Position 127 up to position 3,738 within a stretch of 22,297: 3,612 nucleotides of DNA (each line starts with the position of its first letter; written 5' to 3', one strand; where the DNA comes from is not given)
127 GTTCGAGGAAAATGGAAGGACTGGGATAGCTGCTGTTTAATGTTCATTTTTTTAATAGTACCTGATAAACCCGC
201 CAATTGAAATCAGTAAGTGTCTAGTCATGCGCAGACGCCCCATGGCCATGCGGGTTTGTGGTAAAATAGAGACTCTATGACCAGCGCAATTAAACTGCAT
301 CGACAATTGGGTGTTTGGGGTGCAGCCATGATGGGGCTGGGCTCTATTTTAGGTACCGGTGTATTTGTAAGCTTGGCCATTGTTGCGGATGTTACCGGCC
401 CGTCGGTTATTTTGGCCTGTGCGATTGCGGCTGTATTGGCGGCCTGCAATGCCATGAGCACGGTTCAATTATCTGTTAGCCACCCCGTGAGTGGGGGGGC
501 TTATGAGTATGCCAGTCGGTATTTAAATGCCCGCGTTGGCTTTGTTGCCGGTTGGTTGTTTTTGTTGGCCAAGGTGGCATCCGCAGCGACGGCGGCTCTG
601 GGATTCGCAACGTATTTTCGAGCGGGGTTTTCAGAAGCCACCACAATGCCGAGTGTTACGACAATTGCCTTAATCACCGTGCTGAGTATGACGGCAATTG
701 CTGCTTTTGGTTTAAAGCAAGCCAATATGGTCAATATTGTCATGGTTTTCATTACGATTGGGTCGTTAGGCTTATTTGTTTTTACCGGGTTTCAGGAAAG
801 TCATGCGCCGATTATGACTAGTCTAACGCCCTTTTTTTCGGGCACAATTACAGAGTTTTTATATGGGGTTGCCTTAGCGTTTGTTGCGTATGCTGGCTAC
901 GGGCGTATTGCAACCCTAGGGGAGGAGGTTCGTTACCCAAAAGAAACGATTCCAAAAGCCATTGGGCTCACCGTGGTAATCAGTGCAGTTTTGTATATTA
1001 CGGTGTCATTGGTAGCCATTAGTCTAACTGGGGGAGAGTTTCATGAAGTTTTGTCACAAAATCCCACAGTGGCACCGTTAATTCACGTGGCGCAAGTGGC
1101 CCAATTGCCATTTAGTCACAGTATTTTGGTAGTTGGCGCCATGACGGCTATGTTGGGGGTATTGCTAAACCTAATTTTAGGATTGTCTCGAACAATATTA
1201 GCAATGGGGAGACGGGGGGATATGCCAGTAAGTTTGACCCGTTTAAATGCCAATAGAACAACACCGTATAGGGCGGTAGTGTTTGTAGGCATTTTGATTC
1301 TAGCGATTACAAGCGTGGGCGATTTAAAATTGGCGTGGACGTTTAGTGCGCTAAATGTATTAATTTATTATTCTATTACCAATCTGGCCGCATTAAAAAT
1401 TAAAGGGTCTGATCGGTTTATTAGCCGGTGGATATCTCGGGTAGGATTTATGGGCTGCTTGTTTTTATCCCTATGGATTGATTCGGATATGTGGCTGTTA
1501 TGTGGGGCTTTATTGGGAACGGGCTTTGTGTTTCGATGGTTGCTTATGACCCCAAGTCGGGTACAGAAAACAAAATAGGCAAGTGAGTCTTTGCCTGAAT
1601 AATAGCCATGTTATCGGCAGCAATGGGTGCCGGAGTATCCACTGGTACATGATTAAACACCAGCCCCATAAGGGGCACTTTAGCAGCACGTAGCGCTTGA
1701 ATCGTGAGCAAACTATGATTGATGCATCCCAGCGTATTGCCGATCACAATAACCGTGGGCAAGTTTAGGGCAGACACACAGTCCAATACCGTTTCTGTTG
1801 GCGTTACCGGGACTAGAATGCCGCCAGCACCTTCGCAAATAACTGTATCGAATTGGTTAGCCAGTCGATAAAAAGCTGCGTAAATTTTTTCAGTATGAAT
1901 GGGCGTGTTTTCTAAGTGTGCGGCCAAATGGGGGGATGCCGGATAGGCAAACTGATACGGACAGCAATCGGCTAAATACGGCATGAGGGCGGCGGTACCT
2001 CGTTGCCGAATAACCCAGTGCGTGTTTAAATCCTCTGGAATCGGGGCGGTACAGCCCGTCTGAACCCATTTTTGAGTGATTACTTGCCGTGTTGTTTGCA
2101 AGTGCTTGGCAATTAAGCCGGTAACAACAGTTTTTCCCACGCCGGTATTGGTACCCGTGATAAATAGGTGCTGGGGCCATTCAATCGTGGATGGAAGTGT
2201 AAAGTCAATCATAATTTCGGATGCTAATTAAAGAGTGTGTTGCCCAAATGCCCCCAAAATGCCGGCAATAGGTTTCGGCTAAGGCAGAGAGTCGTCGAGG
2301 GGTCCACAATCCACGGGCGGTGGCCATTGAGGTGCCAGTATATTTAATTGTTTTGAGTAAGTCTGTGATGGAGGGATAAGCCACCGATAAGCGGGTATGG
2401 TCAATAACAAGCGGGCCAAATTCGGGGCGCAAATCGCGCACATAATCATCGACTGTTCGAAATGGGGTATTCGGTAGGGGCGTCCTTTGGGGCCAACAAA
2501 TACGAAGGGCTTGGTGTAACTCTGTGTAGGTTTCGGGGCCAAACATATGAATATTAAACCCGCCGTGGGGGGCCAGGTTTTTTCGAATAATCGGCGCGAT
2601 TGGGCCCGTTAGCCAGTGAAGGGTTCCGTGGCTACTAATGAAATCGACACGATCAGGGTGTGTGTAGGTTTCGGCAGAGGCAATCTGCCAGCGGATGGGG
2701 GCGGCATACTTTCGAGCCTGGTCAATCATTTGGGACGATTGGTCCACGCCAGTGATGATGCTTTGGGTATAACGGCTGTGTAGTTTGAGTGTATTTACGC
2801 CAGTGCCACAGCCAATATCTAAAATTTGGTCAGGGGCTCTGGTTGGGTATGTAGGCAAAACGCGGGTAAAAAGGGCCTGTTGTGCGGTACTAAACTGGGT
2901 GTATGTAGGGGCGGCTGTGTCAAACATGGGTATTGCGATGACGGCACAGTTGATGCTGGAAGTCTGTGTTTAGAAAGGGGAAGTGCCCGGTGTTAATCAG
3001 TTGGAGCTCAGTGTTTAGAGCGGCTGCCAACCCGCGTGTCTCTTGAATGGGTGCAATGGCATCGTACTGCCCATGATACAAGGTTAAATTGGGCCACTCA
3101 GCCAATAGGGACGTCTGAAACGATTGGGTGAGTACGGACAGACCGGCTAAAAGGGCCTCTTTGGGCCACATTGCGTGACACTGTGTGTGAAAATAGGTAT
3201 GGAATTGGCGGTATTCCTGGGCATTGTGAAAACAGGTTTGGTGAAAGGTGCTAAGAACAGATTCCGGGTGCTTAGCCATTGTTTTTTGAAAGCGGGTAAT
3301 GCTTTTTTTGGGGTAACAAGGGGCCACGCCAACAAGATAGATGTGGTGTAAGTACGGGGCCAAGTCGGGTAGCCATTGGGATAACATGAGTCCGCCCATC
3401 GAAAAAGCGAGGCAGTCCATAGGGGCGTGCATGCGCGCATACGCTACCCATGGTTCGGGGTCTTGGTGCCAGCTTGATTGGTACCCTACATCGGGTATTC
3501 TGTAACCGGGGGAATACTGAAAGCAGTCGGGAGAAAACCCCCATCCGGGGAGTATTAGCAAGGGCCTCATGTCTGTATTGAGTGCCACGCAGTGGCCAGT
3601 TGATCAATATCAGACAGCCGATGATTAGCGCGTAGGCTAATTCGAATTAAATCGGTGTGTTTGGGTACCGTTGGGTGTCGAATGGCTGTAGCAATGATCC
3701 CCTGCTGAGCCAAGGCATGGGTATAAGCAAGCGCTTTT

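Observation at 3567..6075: Orphan ftsZ outside any dcw cluster, apparently heading a ftsZ-bioFHCD transcription unit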

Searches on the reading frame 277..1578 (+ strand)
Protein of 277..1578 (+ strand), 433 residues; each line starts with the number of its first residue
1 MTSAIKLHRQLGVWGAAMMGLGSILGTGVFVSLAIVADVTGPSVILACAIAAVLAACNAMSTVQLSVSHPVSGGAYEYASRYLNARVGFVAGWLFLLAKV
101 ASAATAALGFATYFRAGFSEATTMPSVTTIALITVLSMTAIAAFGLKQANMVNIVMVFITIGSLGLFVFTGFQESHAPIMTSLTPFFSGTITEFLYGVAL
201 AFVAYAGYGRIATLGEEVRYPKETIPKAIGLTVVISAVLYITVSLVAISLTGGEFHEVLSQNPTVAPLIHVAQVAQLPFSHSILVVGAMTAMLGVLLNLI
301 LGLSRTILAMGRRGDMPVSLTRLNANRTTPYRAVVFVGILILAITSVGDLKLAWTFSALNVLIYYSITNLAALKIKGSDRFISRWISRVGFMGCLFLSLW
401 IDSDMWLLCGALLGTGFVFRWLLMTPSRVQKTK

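Call 4: search_protein_families(library=pfam, proteins=[window:277-1578:+])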
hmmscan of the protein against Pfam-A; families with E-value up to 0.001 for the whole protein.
window:277-1578:+ (433 aa): 2 families
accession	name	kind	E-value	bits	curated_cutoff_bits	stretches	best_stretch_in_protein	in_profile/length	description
PF00324.27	AA_permease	-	2.1e-39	135.9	24.6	1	16-397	2-403/470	Amino acid permease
PF13520.12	AA_permease_2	-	6.3e-32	111.5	27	1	11-419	1-401/427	Amino acid permease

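Call 5: search_protein_families(library=ncbifam, proteins=[window:277-1578:+])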
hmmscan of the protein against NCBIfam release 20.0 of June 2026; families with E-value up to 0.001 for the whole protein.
window:277-1578:+ (433 aa): 18 families
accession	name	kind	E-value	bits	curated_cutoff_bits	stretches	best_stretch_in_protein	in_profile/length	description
TIGR00909.1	2A0306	subfamily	8.6e-55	186.4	556.8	1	7-373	1-371/429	amino acid transporter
NF053761.1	BrChAATpBcaP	equivalog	2.9e-43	148.6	690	1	5-405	18-433/460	branched-chain amino acid transporter BcaP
TIGR00906.1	2A0303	subfamily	3.6e-28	98.3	681.7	1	5-372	27-423/602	cationic amino acid transport permease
TIGR00911.1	2A0308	subfamily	4.6e-25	88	701.8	1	4-386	41-427/505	L-type amino acid transporter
NF007876.0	PRK10580.1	equivalog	1.6e-18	66.8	736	1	2-343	2-344/457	proline-specific permease ProY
TIGR00908.1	2A0305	equivalog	1.8e-18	66.7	381.75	1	7-376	5-371/442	ethanolamine permease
NF008245.0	PRK11021.1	equivalog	6e-17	61.8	284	1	6-415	3-403/419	L-methionine/branched-chain amino acid transporter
NF008484.0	PRK11387.1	equivalog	1.3e-15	57.4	716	1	4-347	9-357/471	S-methylmethionine permease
NF007602.0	PRK10249.1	equivalog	3.3e-15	56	851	1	6-360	18-371/458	phenylalanine transporter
NF008016.0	PRK10746.1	equivalog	8.6e-15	54.7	799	1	6-347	7-348/461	amino acid permease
NF007594.0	PRK10238.1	equivalog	1.4e-14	53.9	848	1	7-359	10-361/456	aromatic amino acid transporter AroP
TIGR01773.1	GABAperm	equivalog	2.1e-14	53.2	678.1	1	7-337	10-341/452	GABA permease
NF047867.1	AA_transp_ThrP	exception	3.3e-14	52.7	850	1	6-347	7-348/461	bifunctional threonine/serine APC transporter ThrP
TIGR03428.1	ureacarb_perm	hypoth_equivalog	2.3e-13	49.8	740.45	1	6-365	10-386/475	permease, urea carboxylase system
NF008272.0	PRK11049.1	equivalog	9e-13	48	732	1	6-343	18-357/470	D-serine/D-alanine/glycine transporter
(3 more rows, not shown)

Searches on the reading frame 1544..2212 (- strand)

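Call 4: search_protein_families(library=pfam, proteins=[window:1544-2212:-])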
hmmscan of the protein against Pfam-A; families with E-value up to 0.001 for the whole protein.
window:1544-2212:- (222 aa): 2 families
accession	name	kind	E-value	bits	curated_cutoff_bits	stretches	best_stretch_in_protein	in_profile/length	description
PF13500.12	AAA_26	-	1.5e-37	129.9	27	1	15-220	2-191/198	AAA domain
PF01656.29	CbiA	-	0.00045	20.6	25.4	1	17-217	2-109/125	CobQ/CobB/MinD/ParA nucleotide binding domain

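Call 5: search_protein_families(library=ncbifam, proteins=[window:1544-2212:-])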
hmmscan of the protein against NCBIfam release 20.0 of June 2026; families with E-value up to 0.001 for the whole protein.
window:1544-2212:- (222 aa): 3 families
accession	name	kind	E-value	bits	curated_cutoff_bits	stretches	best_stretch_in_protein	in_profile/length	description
TIGR00347.1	bioD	equivalog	3.2e-43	147.7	83.3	1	17-187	1-166/166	dethiobiotin synthase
NF004167.0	PRK05632.1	equivalog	0.00033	19.4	418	1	14-205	3-190/708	phosphate acetyltransferase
NF001989.1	PRK00784.1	equivalog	0.00033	19.4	273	0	102-132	105-135/480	cobyric acid synthase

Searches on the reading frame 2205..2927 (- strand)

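Call 4: search_protein_families(library=pfam, proteins=[window:2205-2927:-])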
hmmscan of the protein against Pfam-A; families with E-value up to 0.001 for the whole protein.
window:2205-2927:- (240 aa): 6 families
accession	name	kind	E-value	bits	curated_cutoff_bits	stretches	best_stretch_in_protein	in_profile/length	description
PF13649.12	Methyltransf_25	-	8.4e-15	55.7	27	1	35-109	1-80/97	Methyltransferase domain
PF08241.18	Methyltransf_11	-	3.5e-11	44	21.2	1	36-107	1-74/95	Methyltransferase domain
PF08242.18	Methyltransf_12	-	1.3e-10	42.3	30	1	36-111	1-82/98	Methyltransferase domain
PF13847.12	Methyltransf_31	-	2.9e-08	34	27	1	34-126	6-109/145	Methyltransferase domain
PF13489.12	Methyltransf_23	-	1.6e-07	31.7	27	1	20-131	13-121/164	Methyltransferase domain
PF05175.20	MTS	-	1.8e-05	24.9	23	1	24-76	24-76/170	Methyltransferase small domain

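Call 5: search_protein_families(library=ncbifam, proteins=[window:2205-2927:-])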
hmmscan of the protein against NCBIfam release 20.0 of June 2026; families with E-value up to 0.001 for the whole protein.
window:2205-2927:- (240 aa): 23 families
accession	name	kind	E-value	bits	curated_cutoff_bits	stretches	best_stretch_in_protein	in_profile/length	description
TIGR02072.1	BioC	equivalog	8.8e-32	110.8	184.95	1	2-235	2-239/244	malonyl-ACP O-methyltransferase BioC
NF002463.0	PRK01683.1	equivalog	1.4e-15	57.7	297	1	2-128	2-130/258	trans-aconitate 2-methyltransferase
NF010703.0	PRK14103.1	equivalog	4.5e-13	49.2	320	1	8-111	6-107/256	trans-aconitate 2-methyltransferase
NF007610.0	PRK10258.1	equivalog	1.3e-11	44.3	342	1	2-141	13-153/251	malonyl-ACP O-methyltransferase BioC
NF043040.1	corrin_prot_MT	hypoth_equivalog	5.4e-09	35.8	180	1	31-76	41-84/216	corrinoid protein-associated methyltransferase CpaM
NF045667.1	MTase_DVU1556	equivalog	1.9e-07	30.8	155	1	19-97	10-88/213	DVU_1556 family methyltransferase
TIGR01934.1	MenG_MenH_UbiE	subfamily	3.6e-07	29.7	158.35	1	25-93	33-105/223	ubiquinone/menaquinone biosynthesis methyltransferase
NF001244.0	PRK00216.1-5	equivalog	4.3e-07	29.5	216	1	1-87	13-111/236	bifunctional demethylmenaquinone methyltransferase/2-methoxy-6-polyprenyl-1,4-benzoquinol methylase UbiE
NF047649.1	MTase_UXPK_star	exception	1e-06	28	460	1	32-103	78-156/283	methyltransferase/UXPK-star double selenoprotein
NF040539.1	AST_met_ArsM_2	exception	6.1e-06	26.3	240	1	32-76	57-102/262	putative arsinothricin biosynthesis methyltransferase ArsM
NF008992.0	PRK12335.1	equivalog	2e-05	23.9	303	1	21-125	112-221/289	SAM-dependent methyltransferase TehB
TIGR01983.1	UbiG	equivalog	2.6e-05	23.6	102.95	1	34-77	52-93/228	bifunctional 2-polyprenyl-6-hydroxyphenol methylase/3-demethylubiquinol 3-O-methyltransferase UbiG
TIGR03534.1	RF_mod_PrmC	equivalog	2.9e-05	23.6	199.1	1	19-78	76-135/253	peptide chain release factor N(5)-glutamine methyltransferase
TIGR02021.1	BchM-ChlM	equivalog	5.4e-05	22.7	158.9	1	31-75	54-96/218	magnesium protoporphyrin IX methyltransferase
NF008300.0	PRK11088.1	equivalog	8.3e-05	22.2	303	1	23-88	77-145/272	23S rRNA (guanine(745)-N(1))-methyltransferase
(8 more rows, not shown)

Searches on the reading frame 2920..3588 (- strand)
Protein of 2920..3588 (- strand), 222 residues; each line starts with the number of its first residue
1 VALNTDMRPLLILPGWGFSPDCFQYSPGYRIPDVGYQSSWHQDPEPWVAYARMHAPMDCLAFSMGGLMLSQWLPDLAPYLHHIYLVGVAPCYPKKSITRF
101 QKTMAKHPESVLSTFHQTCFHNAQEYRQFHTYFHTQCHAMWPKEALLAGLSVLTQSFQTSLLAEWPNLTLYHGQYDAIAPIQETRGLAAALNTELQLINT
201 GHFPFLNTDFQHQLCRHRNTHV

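Call 4: search_protein_families(library=pfam, proteins=[window:2920-3588:-])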
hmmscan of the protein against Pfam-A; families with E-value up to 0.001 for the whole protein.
window:2920-3588:- (222 aa): 2 families
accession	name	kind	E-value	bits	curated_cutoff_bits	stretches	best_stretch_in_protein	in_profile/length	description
PF12146.15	Hydrolase_4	-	0.00012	21.9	27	1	55-193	76-219/239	Serine aminopeptidase, S33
PF00561.26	Abhydrolase_1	-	0.00027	21.1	25.8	0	163-206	200-242/245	alpha/beta hydrolase fold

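Call 5: search_protein_families(library=ncbifam, proteins=[window:2920-3588:-])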
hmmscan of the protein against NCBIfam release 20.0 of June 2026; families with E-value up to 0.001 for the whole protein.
window:2920-3588:- (222 aa): 0 families
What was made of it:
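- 2920..3570 (-): α/β-hydrolase of 216 aa in the BioH position; candidate pimeloyl-ACP methyl ester esterase. ATGA overlap with bioF. No NCBIfam hit (call 5).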

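Call 36: search_protein_families(library=pfam, proteins=[window:2920-3570:-], max_evalue=10)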
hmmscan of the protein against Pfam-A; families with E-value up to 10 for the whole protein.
window:2920-3570:- (216 aa): 3 families
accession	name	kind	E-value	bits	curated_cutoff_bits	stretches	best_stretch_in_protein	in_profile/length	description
PF12146.15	Hydrolase_4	-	0.00011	22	27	1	49-187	76-219/239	Serine aminopeptidase, S33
PF00561.26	Abhydrolase_1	-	0.00024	21.3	25.8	2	157-200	200-242/245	alpha/beta hydrolase fold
PF12697.13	Abhydrolase_6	-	0.00097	20.3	26.3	1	4-200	1-208/217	Alpha/beta hydrolase family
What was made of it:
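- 2920..3570 (-): Only sub-threshold Pfam hits: Hydrolase_4, Abhydrolase_1 and Abhydrolase_6 (calls 4, 36).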

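Call 65: search_solved_structures(query=window:2920-3570:-, max_evalue=1)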
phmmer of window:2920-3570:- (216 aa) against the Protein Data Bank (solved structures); distinct sequences matched with E-value up to 1: 1.
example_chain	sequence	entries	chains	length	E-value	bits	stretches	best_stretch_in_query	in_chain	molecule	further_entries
4x00_A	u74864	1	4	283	0.0072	19.6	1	53-202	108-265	Putative hydrolase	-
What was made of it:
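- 2920..3570 (-): One weak PDB hydrolase hit (call 65).
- Checked: The protein is a weak α/β-hydrolase match only, with no BioH-family hit (calls 4, 5, 36, 65).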
